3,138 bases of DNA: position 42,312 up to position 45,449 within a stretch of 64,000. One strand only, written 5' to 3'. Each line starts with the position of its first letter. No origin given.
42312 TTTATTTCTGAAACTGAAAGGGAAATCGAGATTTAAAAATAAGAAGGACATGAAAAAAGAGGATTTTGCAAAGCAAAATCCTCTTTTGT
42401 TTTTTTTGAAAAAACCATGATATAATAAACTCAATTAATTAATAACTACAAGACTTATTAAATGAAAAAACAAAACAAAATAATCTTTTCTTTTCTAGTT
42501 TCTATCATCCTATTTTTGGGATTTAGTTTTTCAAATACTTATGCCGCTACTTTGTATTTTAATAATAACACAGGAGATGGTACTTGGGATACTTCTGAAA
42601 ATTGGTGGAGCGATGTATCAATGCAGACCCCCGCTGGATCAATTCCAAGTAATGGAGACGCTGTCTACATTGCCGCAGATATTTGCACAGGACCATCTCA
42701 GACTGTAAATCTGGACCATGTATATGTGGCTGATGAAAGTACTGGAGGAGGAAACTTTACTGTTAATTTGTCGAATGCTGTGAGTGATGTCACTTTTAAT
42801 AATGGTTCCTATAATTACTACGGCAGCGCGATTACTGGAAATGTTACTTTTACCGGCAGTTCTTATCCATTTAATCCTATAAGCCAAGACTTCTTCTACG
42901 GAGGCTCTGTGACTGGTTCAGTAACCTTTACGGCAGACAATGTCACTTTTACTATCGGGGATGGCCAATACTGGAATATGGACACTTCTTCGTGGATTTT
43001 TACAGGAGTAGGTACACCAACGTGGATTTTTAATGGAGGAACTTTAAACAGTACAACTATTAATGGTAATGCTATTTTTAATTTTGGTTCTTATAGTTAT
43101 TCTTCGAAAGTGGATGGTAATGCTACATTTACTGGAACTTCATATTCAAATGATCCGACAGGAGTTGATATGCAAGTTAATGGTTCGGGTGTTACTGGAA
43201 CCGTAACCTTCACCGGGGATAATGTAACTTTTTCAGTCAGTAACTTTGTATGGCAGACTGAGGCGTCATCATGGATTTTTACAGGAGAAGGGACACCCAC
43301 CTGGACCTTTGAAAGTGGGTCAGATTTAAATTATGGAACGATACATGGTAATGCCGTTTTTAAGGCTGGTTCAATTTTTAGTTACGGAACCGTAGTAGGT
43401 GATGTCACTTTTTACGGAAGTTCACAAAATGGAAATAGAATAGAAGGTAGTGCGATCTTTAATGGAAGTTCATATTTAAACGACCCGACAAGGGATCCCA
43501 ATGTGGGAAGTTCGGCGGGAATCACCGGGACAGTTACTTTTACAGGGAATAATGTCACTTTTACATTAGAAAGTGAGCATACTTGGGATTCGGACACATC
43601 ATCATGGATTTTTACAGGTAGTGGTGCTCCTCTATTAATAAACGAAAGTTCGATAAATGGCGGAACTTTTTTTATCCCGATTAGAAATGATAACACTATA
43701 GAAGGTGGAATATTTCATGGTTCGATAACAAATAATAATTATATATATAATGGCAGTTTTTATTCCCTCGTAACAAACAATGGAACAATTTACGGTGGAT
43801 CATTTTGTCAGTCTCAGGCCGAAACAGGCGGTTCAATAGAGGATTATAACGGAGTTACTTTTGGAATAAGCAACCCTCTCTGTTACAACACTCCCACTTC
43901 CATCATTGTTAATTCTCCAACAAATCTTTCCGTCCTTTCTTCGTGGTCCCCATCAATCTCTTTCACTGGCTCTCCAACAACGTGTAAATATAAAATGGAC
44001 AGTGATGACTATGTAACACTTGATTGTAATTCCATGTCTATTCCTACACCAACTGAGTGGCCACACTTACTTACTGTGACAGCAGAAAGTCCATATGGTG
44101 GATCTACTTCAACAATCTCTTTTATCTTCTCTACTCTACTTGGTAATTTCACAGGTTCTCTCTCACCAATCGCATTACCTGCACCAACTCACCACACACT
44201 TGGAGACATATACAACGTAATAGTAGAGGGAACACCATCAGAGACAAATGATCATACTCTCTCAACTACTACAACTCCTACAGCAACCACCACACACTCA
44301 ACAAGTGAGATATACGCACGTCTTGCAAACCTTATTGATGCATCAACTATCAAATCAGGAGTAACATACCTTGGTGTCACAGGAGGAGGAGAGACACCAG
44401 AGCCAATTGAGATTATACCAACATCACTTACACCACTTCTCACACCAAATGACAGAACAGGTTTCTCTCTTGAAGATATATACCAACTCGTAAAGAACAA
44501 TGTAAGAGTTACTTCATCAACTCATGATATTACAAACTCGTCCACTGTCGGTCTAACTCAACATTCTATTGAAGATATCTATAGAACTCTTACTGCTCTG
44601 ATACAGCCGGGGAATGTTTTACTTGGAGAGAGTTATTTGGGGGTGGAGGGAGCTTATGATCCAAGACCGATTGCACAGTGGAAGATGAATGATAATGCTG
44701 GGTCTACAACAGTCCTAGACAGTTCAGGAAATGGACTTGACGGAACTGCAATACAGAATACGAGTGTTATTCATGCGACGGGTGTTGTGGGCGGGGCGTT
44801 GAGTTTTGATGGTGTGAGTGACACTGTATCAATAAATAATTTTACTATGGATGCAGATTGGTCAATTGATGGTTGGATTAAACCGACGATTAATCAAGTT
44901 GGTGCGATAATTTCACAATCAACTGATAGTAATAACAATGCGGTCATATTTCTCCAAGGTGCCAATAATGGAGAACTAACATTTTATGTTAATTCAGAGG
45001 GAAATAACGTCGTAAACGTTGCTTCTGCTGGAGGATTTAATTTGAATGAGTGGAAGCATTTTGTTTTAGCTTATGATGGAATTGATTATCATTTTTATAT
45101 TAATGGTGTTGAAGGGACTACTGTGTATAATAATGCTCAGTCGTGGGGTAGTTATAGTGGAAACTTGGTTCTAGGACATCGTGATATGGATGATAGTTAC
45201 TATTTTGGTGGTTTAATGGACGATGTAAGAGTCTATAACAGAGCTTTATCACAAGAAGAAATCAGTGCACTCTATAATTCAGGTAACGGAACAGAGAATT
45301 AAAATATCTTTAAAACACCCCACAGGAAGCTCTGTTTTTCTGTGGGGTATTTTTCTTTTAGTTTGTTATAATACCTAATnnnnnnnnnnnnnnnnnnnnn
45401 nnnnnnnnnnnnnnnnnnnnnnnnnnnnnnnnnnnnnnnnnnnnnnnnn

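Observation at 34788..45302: Two paralogous giant LamG-domain surface proteins sharing an approximately 860-bp high-identity module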

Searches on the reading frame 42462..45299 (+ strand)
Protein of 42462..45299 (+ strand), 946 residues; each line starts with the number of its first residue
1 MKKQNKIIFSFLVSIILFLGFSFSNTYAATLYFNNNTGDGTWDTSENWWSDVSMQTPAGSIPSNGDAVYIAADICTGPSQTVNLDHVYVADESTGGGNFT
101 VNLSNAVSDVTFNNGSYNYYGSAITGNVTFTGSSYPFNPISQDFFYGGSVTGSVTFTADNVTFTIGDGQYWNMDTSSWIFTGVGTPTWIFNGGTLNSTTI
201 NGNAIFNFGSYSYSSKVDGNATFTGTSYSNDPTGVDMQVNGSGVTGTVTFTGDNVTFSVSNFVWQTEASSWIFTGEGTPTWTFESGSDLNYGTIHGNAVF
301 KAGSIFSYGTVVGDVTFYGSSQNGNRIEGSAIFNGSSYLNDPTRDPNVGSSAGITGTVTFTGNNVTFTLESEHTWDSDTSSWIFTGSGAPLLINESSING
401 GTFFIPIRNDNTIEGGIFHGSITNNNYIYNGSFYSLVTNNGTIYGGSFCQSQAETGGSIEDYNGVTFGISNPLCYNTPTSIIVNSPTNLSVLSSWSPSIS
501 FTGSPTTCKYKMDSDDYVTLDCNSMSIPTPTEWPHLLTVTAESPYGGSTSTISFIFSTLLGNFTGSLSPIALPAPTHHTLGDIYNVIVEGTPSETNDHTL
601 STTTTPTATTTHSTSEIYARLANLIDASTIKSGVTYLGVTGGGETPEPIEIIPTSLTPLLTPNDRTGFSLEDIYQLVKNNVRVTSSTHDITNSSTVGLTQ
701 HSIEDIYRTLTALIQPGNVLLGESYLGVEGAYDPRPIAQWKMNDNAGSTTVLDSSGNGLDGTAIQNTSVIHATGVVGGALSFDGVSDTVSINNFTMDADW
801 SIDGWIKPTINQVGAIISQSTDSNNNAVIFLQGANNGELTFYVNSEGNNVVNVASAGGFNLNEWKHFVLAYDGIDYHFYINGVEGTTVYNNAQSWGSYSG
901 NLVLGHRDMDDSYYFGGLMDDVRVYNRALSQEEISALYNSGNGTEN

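Call 7: search_protein_families(library=pfam, proteins=[window:42462-45299:+], max_evalue=1)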
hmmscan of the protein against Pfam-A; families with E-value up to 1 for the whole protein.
window:42462-45299:+ (946 aa): 3 families
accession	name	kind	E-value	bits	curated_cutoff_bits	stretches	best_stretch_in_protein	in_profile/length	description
PF13385.13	Laminin_G_3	-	1.2e-24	87.6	27.6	1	784-935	2-151/151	Concanavalin A-like lectin/glucanases superfamily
PF02210.31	Laminin_G_2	-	0.0057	17.6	22.9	1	835-921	26-100/126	Laminin G domain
PF00354.24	Pentaxin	-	0.014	15.5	25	1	810-941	37-170/194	Pentaxin family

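Call 14: find_homologous_proteins(query=window:42462-45299:+)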
Query window:42462-45299:+ (946 aa): 17 proteins with E <= 0.001 among 8000 candidates.
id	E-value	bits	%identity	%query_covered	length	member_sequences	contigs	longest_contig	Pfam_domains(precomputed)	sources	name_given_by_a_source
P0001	0.0e+0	2108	100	100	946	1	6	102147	PF13385.14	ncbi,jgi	jgi:hypothetical protein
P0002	6.3e-42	162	29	22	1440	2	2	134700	PF13385.14,PF02973.23,PF02210.32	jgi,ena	-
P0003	2.3e-28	117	28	31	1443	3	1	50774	PF04519.20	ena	-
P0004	6.6e-22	96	29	31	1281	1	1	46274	PF04519.20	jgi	jgi:hypothetical protein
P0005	1.4e-19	88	34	32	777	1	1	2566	-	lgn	-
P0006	9.9e-19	85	29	51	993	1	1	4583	PF04519.20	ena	-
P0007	6.6e-15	72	29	21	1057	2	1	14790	PF22352.3,PF00801.27,PF13385.14,PF18962.8,PF02973.23,PF08480.17,PF02210.32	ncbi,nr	ncbi:MAG: T9SS type A sorting domain-containing protein, partial [Bacteroidales bacterium]|nr:T9SS t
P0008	3.3e-14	70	28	21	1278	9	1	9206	PF07953.21,PF00354.25,PF13385.14,PF02210.32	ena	-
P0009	2.9e-12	64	30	45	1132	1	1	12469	PF01471.24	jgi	jgi:hypothetical protein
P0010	2.0e-11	61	33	27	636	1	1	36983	PF01471.24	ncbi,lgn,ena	-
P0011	4.1e-11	60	29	26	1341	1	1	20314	PF21722.5,PF07953.21,PF00354.25,PF13385.14,PF02973.23,PF10102.15,PF02210.32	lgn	-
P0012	3.5e-9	54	40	11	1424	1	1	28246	-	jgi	-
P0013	1.3e-7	48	30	33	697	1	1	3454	PF04519.20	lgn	-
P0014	2.1e-7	48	29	35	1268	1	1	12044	PF16403.12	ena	-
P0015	1.3e-6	45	30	20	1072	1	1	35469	PF07495.20,PF22352.3,PF00801.27,PF04151.22,PF13385.14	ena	-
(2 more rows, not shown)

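Call 15: find_encoding_contigs(protein=P0001, flank=10000, max_places=6)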
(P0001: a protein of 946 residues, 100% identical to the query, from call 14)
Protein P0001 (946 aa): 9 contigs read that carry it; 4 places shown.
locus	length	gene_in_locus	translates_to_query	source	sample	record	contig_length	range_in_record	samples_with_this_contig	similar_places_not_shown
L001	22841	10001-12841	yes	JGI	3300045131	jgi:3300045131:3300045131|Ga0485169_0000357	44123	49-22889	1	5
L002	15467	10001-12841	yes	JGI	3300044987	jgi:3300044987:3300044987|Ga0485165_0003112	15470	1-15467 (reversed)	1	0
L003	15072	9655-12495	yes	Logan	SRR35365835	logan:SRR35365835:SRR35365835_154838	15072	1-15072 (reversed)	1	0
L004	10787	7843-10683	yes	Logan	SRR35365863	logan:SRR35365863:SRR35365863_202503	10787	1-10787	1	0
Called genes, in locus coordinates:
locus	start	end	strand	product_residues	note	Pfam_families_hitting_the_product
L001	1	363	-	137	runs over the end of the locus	?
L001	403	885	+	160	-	PF02075:RuvC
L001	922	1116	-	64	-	-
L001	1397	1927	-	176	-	PF20772:TACO1_YebC_N, PF01709:Transcrip_reg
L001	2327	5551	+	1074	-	PF13385:Laminin_G_3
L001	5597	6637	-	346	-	PF13173:AAA_14 (faint), PF06068:TIP49 (faint), PF05496:RuvB_N, PF01078:Mg_chelatase (faint), PF00004:AAA, PF07728:AAA_5 (weak), PF17864:AAA_lid_4, PF05491:WHD_RuvB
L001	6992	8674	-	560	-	PF05157:MshEN (weak), PF13173:AAA_14 (faint), PF00437:T2SSE, PF20720:nSTAND3 (faint)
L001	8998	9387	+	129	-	-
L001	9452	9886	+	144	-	PF02367:TsaE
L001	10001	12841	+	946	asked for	PF13385:Laminin_G_3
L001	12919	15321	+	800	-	PF02739:5_3_exonuc_N, PF01367:5_3_exonuc, PF00476:DNA_pol_A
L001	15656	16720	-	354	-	PF05697:Trigger_N, PF05698:Trigger_C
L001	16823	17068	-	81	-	-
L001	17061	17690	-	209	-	-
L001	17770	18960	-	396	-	PF08529:NusA_N, PF00575:S1, PF13184:KH_NusA_1st, PF26594:KH_NusA_2nd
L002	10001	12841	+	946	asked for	PF13385:Laminin_G_3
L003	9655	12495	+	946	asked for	PF13385:Laminin_G_3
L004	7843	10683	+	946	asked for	PF13385:Laminin_G_3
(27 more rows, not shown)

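Call 16: list_cluster_members(proteins=[window:42462-45299:+, window:34788-38009:+])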
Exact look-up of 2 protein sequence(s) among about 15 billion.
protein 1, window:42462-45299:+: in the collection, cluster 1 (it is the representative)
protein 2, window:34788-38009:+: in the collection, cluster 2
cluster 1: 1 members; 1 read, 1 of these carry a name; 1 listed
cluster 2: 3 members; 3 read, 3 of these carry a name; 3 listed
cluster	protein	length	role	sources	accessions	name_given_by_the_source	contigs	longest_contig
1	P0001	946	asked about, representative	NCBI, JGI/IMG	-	hypothetical protein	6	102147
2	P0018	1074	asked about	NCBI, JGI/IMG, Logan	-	hypothetical protein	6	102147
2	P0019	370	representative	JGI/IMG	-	hypothetical protein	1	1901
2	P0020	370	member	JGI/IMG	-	hypothetical protein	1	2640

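Call 28: search_protein_families(library=ncbifam, proteins=[window:42462-45299:+], max_evalue=0.1)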
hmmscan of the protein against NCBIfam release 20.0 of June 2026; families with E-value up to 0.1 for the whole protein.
window:42462-45299:+ (946 aa): 1 family
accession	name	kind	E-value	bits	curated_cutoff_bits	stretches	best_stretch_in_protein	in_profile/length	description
NF052521.1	TafC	equivalog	1.7e-11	43.8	410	1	733-943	146-365/373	TafC family fimbrial protein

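Call 59: search_protein_families(library=phrogs, proteins=[window:42462-45299:+], max_evalue=0.01)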
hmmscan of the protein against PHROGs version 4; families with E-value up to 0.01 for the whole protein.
window:42462-45299:+ (946 aa): 2 families
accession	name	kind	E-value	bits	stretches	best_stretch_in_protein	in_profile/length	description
phrog_8510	-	head and packaging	3.5e-21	75.7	1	748-940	704-899/1348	virion structural protein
phrog_14220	-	unknown function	1.9e-05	24.9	1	742-935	13-177/401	-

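Call 70: predict_structure(alignment_id=A5)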
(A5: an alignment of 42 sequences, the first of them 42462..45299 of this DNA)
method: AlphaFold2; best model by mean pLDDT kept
length: 946 residues; sequences in the alignment: 42
mean_pLDDT: 70.0   pTM: 0.44
mean pLDDT of the five models: 70.0, 67.3, 66.1, 63.9, 63.4
residues with pLDDT >= 90: 142; 70-90: 342; 50-70: 318; < 50: 144
segments of 3 or more residues with pLDDT < 50: 136-143, 174-176, 226-242, 265-268, 340-351, 368-380, 386-409, 451-455, 490-492, 559-572, 601-607, 692-698, 769-776, 942-946
pLDDT, mean of each block of 10 residues (from residue 1): 75 84 67 90 92 89 89 83 81 60 58 71 71 55 50 63 58 51 59 56 65 57 51 37 57 61 49 62 75 78 76 78 65 65 39 63 51 43 52 40 44 58 62 65 71 54 61 62 65 66 85 88 80 81 79 67 38 66 93 72 48 90 95 93 91 67 73 94 78 50 91 95 95 87 72 85 60 54 87 84 90 77 64 64 62 66 89 87 80 65 82 87 90 85 49
secondary structure, 60 per line:
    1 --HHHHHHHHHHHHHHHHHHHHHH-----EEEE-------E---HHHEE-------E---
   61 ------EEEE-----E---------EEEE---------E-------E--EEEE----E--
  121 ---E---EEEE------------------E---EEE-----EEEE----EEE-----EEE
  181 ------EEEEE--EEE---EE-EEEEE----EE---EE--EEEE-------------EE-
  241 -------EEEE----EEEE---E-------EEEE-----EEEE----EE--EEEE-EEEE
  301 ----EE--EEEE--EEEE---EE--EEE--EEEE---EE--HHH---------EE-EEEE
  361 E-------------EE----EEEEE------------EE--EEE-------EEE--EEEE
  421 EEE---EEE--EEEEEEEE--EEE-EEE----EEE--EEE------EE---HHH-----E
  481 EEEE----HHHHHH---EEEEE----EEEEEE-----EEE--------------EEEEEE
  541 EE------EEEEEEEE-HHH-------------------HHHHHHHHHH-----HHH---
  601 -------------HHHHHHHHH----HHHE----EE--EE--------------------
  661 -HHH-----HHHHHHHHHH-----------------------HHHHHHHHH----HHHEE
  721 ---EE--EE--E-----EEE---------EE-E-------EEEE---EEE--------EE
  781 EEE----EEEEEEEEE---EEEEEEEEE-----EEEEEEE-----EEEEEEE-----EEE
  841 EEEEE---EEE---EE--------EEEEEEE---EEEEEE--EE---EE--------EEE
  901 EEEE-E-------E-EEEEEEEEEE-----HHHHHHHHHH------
elements in order (helices of 4 or more, strands of 3 or more residues): H3-24 E30-33 E67-70 E86-89 E110-113 E128-131 E154-156 E162-165 E170-172 E178-180 E187-191 E194-196 E203-207 E221-224 E248-251 E256-259 E271-274 E280-283 E292-295 E297-300 E309-312 E315-318 E326-328 E331-334 E357-361 E381-385 E402-404 E412-414 E417-423 E427-429 E432-439 E442-444 E446-448 E453-455 E458-460 E480-484 H489-494 E498-502 E507-512 E518-520 E535-542 E549-556 H580-589 H614-622 H670-679 H703-711 E738-740 E761-764 E768-770 E779-783 E788-796 E800-808 E814-820 E826-832 E838-845 E849-851 E865-871 E875-880 E898-904 E916-925 H931-940

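Call 72: fold_search(model_id=the predicted structure, library=pdb)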
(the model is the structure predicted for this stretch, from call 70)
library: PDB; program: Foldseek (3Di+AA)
matches with E <= 10: 1412; with E <= 0.001: 303
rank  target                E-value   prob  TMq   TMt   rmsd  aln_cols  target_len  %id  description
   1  5ho2                  1.4e-09  1.00  0.19  0.22   4.8       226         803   22  Crystal structure of AbnA (open conformation), a GH43 extracellular arabinanase from Geobacillus stearothermophilus (released 2017-02-01)
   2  5ho0                  2.4e-09  1.00  0.18  0.22   4.6       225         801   21  Crystal structure of AbnA (closed conformation), a GH43 extracellular arabinanase from Geobacillus stearothermophilus (released 2017-02-01)
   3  5hp6                  9.0e-09  1.00  0.18  0.21   4.7       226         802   22  Structure of AbnA, a GH43 extracellular arabinanase from Geobacillus stearothermophilus (a new conformational state) (released 2017-02-01)
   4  5hon_A                1.2e-08  1.00  0.18  0.75   4.3       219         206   22  Structure of Domain 4 of AbnA, a GH43 extracellular arabinanase from Geobacillus stearothermophilus, in complex with a (released 2017-02-01)
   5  7ce2_A                2.5e-07  1.00  0.18  0.37   4.1       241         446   17  The Crystal structure of TeNT Hc complexed with neutralizing antibody (released 2021-04-07)
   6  1s0i_A                2.7e-07  1.00  0.17  0.25  10.2       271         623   13  Trypanosoma cruzi trans-sialidase in complex with sialyl-lactose (Michaelis complex) (released 2004-05-18)
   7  3obr                  3.6e-07  1.00  0.18  0.39   3.8       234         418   14  Crystal structure of Botulinum neurotoxin serotype D binding domain (released 2010-09-08)
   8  2fhr                  3.7e-07  1.00  0.18  0.26   4.6       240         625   14  Trypanosoma Rangeli Sialidase In Complex With 2,3- Difluorosialic Acid (Covalent Intermediate) (released 2006-01-17)
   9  7by5                  3.7e-07  1.00  0.17  0.13   5.2       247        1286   17  Tetanus neurotoxin mutant-(H233A/E234Q/H237A/Y375F) (released 2021-02-17)
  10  1ms8_B                3.9e-07  1.00  0.18  0.26   4.9       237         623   15  Triclinic form of Trypanosoma cruzi trans-sialidase, in complex with 3-deoxy-2,3-dehydro-N-acetylneuraminic acid (DANA (released 2003-03-25)
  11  1ms5_A                3.9e-07  1.00  0.17  0.24   4.6       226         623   14  Triclinic form of Trypanosoma cruzi trans-sialidase, soaked with N-acetylneuraminyl-a-2,3-thio-galactoside (NA-S-Gal) (released 2003-03-25)
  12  1n1s                  3.9e-07  1.00  0.17  0.25   5.2       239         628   14  Trypanosoma rangeli sialidase (released 2003-01-07)
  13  3rmy_A                4.1e-07  1.00  0.18  0.40   4.4       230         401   15  Crystal structure of HCR/D W1238A mutant (released 2011-06-01)
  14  6hox                  4.1e-07  1.00  0.17  0.36   4.8       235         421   16  Crystal structure of the binding domain of Paraclostridial Mosquitocidal Protein 1 (released 2019-07-10)
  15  9qco_A                4.5e-07  1.00  0.18  0.17   5.8       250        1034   15  NTNH-HA70 complex from Clostridium botulinum Serotype B1 (released 2025-09-10)
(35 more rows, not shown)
